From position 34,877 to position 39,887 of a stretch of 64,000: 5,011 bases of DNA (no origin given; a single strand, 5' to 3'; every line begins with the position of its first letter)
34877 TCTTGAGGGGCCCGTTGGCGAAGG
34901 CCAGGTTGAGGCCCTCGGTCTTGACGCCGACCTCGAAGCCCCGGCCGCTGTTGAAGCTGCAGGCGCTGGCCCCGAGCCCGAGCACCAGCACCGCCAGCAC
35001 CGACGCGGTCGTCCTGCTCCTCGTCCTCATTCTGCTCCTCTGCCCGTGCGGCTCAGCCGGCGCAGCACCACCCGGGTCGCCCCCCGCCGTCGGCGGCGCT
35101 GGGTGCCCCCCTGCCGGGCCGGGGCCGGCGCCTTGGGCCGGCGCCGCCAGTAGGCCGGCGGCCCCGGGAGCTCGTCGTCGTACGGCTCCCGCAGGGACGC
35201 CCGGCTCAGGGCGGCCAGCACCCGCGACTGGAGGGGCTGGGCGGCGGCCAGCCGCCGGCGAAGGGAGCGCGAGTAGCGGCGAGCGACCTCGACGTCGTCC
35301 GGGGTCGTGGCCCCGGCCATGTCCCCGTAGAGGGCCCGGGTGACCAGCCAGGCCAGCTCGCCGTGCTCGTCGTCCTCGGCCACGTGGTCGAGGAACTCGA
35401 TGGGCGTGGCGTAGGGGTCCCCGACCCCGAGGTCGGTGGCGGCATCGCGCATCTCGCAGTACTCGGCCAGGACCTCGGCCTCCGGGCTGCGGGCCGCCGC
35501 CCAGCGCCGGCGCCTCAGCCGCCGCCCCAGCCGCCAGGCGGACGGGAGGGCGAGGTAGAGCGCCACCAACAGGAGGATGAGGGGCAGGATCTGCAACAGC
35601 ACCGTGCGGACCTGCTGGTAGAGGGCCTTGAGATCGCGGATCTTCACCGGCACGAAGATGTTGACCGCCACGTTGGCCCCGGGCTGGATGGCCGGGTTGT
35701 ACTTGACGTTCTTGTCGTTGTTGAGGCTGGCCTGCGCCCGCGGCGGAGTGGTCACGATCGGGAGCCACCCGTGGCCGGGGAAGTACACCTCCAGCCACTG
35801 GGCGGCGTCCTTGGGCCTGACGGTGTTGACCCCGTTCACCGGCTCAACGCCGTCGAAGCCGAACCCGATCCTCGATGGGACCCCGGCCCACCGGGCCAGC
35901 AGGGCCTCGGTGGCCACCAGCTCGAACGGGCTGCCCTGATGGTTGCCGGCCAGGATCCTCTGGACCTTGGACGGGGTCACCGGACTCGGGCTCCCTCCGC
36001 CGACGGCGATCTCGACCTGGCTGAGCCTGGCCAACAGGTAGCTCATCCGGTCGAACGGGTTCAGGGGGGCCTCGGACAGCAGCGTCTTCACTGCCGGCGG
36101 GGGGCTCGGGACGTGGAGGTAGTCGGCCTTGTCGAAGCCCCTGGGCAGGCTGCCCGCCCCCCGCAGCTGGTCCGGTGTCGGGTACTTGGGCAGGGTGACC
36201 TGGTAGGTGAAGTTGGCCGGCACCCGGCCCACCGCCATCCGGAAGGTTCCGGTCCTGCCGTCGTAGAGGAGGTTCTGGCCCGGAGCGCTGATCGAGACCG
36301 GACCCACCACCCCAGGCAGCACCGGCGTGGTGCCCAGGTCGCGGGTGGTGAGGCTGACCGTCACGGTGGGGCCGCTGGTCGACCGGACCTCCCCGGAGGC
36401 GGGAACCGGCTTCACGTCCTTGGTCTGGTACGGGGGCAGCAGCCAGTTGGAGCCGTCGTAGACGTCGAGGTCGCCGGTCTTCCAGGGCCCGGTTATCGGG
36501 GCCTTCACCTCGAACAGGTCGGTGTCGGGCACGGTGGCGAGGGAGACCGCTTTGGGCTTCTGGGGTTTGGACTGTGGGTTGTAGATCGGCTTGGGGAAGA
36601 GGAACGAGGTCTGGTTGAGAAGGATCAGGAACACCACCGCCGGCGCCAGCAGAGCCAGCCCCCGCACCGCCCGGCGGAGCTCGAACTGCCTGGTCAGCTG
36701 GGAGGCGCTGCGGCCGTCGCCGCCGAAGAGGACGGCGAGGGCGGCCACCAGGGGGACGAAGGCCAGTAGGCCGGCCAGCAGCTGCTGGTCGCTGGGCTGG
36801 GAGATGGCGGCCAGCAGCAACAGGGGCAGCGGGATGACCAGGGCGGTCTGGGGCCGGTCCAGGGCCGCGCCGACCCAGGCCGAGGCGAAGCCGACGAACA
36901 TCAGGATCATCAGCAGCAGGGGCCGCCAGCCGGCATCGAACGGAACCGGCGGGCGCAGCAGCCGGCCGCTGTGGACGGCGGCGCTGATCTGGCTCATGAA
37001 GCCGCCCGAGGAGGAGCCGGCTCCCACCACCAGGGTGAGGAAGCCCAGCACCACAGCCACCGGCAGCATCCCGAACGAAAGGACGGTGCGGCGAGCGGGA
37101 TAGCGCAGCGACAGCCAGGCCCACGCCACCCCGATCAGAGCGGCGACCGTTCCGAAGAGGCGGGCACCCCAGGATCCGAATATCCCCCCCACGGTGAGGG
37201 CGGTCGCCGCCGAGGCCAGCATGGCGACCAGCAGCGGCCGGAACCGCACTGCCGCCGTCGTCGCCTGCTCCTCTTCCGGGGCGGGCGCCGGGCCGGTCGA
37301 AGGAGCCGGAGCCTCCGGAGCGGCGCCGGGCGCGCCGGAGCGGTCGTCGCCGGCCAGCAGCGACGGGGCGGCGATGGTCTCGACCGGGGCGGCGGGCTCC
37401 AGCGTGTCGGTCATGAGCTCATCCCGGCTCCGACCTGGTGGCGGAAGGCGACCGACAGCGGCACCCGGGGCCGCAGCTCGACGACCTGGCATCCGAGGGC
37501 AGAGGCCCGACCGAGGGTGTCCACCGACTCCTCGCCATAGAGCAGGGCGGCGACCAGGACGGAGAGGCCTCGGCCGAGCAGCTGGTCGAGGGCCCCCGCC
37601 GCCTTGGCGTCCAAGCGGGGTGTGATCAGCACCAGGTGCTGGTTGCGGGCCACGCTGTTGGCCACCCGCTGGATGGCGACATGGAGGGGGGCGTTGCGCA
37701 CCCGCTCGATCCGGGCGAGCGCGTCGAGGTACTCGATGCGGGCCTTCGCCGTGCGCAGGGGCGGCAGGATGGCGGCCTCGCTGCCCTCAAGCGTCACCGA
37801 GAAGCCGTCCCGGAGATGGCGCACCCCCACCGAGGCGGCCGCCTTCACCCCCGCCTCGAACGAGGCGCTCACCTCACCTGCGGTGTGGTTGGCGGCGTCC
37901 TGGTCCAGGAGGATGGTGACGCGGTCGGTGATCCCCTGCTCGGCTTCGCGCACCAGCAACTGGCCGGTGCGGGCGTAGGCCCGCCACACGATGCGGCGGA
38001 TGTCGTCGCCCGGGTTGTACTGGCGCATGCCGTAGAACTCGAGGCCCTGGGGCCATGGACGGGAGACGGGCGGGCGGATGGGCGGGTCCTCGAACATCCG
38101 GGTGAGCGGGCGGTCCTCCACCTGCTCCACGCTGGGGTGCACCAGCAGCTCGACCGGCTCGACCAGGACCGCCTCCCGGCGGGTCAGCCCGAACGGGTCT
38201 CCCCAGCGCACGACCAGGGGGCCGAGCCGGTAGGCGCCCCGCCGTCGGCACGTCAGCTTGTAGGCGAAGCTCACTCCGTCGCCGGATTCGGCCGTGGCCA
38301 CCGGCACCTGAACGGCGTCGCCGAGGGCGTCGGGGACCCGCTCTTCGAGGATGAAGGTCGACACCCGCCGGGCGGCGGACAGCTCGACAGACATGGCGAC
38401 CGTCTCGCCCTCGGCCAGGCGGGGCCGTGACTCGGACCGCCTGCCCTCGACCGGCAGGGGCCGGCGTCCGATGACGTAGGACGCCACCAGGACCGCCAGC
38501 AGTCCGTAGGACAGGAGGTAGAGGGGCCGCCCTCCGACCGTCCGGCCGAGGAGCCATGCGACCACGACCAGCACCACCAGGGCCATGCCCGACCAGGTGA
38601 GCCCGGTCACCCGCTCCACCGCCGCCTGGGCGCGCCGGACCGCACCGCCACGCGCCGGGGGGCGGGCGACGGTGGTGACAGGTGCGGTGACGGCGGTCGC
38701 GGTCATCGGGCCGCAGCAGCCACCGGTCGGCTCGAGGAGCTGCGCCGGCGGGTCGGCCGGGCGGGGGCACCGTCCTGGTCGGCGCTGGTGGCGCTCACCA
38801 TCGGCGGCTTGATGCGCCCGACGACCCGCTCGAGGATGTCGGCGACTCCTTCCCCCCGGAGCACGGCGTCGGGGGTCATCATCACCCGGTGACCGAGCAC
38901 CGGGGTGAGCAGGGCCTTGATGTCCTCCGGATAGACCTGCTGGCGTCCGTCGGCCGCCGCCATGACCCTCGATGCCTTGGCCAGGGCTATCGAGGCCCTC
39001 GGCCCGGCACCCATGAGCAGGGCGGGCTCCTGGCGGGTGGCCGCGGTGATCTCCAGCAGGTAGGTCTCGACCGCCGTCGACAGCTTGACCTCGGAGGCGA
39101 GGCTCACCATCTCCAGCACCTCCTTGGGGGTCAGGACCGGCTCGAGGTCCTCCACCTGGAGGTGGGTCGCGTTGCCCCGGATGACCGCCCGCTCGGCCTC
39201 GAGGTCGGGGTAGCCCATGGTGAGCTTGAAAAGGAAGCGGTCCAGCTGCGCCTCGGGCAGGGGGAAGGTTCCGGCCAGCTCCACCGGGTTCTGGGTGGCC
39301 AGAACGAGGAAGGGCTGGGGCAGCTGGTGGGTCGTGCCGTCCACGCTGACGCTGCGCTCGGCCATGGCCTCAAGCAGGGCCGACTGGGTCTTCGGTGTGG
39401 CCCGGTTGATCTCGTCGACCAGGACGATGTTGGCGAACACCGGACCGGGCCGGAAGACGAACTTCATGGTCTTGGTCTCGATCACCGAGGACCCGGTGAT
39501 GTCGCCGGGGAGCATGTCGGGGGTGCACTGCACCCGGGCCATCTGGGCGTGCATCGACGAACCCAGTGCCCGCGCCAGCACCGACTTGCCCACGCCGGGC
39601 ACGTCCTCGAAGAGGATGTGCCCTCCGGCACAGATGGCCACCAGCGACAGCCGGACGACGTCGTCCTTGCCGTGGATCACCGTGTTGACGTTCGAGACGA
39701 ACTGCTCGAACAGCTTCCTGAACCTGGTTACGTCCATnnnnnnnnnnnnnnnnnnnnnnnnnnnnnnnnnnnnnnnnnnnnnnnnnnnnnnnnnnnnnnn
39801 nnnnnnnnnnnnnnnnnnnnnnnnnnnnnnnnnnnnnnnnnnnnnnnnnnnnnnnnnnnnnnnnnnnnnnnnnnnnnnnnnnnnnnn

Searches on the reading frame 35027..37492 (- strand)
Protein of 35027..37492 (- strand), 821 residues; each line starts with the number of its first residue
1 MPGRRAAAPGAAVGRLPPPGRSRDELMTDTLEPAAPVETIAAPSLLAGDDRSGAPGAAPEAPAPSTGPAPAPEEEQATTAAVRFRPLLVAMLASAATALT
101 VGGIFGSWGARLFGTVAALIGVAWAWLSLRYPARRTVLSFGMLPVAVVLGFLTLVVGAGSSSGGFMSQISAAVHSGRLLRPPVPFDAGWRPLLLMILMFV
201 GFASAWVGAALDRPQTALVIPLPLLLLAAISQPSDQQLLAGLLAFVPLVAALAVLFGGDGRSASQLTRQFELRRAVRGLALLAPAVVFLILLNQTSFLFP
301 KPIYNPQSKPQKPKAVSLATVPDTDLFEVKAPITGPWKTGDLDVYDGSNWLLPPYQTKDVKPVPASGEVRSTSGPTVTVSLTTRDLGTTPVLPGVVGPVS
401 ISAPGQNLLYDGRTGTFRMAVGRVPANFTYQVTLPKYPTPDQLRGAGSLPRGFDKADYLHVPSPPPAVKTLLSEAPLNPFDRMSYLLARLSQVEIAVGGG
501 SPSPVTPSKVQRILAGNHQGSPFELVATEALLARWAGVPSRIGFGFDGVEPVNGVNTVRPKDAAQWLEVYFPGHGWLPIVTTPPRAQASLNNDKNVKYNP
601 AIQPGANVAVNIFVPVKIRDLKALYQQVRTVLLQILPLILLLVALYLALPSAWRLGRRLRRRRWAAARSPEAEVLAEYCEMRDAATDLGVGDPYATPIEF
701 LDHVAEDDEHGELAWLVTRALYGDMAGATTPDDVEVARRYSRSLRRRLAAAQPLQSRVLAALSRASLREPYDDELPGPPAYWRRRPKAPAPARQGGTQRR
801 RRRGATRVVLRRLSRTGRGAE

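Call 5: search_protein_families(library=pfam, proteins=[window:35027-37492:-], max_evalue=0.01)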
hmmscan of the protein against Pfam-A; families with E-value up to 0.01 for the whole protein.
window:35027-37492:- (821 aa): 2 families
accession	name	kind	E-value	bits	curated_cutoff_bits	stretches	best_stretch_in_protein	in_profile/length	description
PF01841.26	Transglut_core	-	3.3e-06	27.8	23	1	508-578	41-105/108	Transglutaminase-like superfamily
PF11992.13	TgpA_N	-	0.00086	18.8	30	1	92-433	4-325/333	TgpA N-terminal domain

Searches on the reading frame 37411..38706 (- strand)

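Call 5: search_protein_families(library=pfam, proteins=[window:37411-38706:-], max_evalue=0.01)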
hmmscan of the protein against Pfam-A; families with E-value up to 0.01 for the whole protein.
window:37411-38706:- (431 aa): 1 family
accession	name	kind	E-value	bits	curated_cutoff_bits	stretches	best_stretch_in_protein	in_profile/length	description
PF01882.25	DUF58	-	6.1e-13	48.9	23.4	1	227-375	2-156/216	Protein of unknown function DUF58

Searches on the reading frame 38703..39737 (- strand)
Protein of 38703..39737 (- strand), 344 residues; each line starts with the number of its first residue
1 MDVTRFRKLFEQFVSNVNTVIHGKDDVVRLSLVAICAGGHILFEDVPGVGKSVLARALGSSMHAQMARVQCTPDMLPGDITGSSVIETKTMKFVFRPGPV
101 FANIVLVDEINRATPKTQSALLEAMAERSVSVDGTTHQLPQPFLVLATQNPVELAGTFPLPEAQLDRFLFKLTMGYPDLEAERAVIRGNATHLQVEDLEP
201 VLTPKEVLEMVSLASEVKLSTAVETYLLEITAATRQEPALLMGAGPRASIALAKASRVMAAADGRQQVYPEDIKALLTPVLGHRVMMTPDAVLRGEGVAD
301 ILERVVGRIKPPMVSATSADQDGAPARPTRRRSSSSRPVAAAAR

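Call 5: search_protein_families(library=pfam, proteins=[window:38703-39737:-], max_evalue=0.01)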
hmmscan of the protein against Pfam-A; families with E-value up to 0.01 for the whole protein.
window:38703-39737:- (344 aa): 9 families
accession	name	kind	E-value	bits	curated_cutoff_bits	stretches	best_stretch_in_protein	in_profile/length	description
PF07726.17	AAA_3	-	4.1e-60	201.8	27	1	40-170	1-131/131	ATPase family associated with various cellular activities (AAA)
PF17863.7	AAA_lid_2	-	5.2e-19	68.2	22.7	1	233-304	2-73/74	AAA lid domain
PF07728.20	AAA_5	-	4.4e-13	49.9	22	1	46-168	7-139/139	AAA domain (dynein-related subfamily)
PF20030.5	bpMoxR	-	1.3e-08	34.6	27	1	12-180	5-172/205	MoxR domain in the MoxR-vWA-beta-propeller ternary systems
PF00004.35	AAA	-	3.3e-06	28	21.2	1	46-154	6-114/131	ATPase family associated with various cellular activities (AAA)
PF00493.29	MCM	-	9.5e-06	25.3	23.3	1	40-152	59-174/224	MCM P-loop domain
PF05496.18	RuvB_N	-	0.0012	19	27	0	39-131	34-114/159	Holliday junction DNA helicase RuvB P-loop domain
PF01078.27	Mg_chelatase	-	0.0026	17.6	20.3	0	21-60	5-44/207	Magnesium chelatase, subunit ChlI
PF00158.32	Sigma54_activat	-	0.0046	17.1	20.2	0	104-149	96-141/168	Sigma-54 interaction domain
